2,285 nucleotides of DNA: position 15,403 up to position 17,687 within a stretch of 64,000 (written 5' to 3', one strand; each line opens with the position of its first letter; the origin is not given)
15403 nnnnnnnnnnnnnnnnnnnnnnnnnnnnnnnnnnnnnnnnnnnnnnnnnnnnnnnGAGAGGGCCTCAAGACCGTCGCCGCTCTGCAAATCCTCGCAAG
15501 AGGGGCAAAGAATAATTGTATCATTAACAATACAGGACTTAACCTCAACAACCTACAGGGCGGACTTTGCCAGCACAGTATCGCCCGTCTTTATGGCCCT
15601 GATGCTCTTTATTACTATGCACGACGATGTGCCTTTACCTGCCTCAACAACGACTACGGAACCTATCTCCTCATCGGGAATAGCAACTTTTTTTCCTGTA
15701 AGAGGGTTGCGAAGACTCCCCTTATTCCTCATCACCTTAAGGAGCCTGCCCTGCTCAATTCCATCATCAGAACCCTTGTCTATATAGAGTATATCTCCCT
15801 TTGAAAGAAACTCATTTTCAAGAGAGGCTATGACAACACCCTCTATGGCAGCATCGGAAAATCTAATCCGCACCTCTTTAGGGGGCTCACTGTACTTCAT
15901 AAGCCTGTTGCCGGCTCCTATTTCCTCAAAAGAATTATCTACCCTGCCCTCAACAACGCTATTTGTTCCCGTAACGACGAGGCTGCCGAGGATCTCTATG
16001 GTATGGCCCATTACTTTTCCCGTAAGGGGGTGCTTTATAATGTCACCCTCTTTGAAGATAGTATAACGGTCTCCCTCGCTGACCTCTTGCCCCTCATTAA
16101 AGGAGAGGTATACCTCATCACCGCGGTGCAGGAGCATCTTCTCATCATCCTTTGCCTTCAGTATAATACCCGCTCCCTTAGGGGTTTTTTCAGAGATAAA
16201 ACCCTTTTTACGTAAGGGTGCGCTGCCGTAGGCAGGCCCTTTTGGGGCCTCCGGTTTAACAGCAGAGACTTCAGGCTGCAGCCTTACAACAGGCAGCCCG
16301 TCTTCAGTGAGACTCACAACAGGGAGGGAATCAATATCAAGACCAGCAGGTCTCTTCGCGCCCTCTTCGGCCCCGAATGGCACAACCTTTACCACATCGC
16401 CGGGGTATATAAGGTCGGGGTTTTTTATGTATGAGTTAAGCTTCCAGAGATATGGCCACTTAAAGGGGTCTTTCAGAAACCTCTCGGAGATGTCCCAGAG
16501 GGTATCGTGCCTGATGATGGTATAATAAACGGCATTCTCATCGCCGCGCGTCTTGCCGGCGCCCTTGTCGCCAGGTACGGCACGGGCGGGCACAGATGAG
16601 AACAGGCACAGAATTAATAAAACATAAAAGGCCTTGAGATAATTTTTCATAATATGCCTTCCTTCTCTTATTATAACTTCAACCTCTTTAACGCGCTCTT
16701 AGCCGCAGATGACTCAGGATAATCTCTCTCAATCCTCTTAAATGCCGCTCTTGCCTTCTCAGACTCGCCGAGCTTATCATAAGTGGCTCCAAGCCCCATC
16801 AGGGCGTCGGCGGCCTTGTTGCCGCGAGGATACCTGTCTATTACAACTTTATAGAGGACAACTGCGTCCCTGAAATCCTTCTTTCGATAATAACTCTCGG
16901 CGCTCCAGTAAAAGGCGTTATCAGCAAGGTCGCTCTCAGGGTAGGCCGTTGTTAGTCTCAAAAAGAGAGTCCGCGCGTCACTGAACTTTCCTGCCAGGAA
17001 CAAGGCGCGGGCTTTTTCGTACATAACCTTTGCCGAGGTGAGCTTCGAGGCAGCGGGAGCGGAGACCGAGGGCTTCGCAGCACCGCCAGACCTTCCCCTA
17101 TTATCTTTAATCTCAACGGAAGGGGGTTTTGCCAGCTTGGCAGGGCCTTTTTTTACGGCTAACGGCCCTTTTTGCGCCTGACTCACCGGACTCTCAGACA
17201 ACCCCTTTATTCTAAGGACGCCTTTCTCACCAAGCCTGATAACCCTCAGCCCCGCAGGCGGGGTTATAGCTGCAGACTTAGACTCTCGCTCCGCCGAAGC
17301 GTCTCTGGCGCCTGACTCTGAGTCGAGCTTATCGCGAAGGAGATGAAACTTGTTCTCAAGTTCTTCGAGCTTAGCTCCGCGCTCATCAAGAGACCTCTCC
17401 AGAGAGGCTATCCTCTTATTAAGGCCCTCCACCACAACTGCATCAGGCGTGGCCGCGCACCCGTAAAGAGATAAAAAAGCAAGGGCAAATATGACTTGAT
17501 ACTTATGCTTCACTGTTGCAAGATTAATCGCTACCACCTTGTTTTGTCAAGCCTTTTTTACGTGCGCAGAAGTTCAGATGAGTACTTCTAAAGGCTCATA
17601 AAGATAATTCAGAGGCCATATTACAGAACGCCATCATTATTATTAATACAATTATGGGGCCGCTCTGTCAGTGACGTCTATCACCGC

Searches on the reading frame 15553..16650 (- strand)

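Call 10: search_protein_families(library=pfam, proteins=[window:15553-16650:-])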
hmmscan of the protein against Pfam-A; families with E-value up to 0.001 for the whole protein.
window:15553-16650:- (365 aa): 1 family
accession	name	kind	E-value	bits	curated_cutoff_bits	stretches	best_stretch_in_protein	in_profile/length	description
PF01476.26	LysM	-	1.2e-05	25.6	20.9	1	43-89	1-42/43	LysM domain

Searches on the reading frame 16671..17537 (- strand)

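Call 10: search_protein_families(library=pfam, proteins=[window:16671-17537:-])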
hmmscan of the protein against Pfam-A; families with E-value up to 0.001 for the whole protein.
window:16671-17537:- (288 aa): 10 families
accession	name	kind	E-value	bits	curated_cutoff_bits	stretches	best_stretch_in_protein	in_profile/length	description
PF13174.12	TPR_6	-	1.1e-17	63.9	26.3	2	244-276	1-33/33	Tetratricopeptide repeat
PF13432.12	TPR_16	-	5e-12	46.5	32.7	2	173-238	1-63/65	Tetratricopeptide repeat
PF07719.23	TPR_2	-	1.1e-11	44.4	27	0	243-274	1-32/34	Tetratricopeptide repeat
PF14559.12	TPR_19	-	5.7e-11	43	25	1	219-286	4-68/68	Tetratricopeptide repeat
PF13428.12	TPR_14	-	7.4e-10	39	23.5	0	244-283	2-41/44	Tetratricopeptide repeat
PF13525.12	YfiO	-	2.6e-08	34.3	25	1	168-287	4-134/203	Outer membrane lipoprotein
PF00515.34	TPR_1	-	6.8e-08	32.5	27.8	0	243-268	1-26/34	Tetratricopeptide repeat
PF13424.12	TPR_12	-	1.7e-07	31.8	30.1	1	208-270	5-72/77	Tetratricopeptide repeat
PF13181.12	TPR_8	-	5.2e-05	23.5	25.7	0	243-268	1-26/34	Tetratricopeptide repeat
PF14938.12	SNAP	-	0.00023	21.2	25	1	163-280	28-152/282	Soluble NSF attachment protein, SNAP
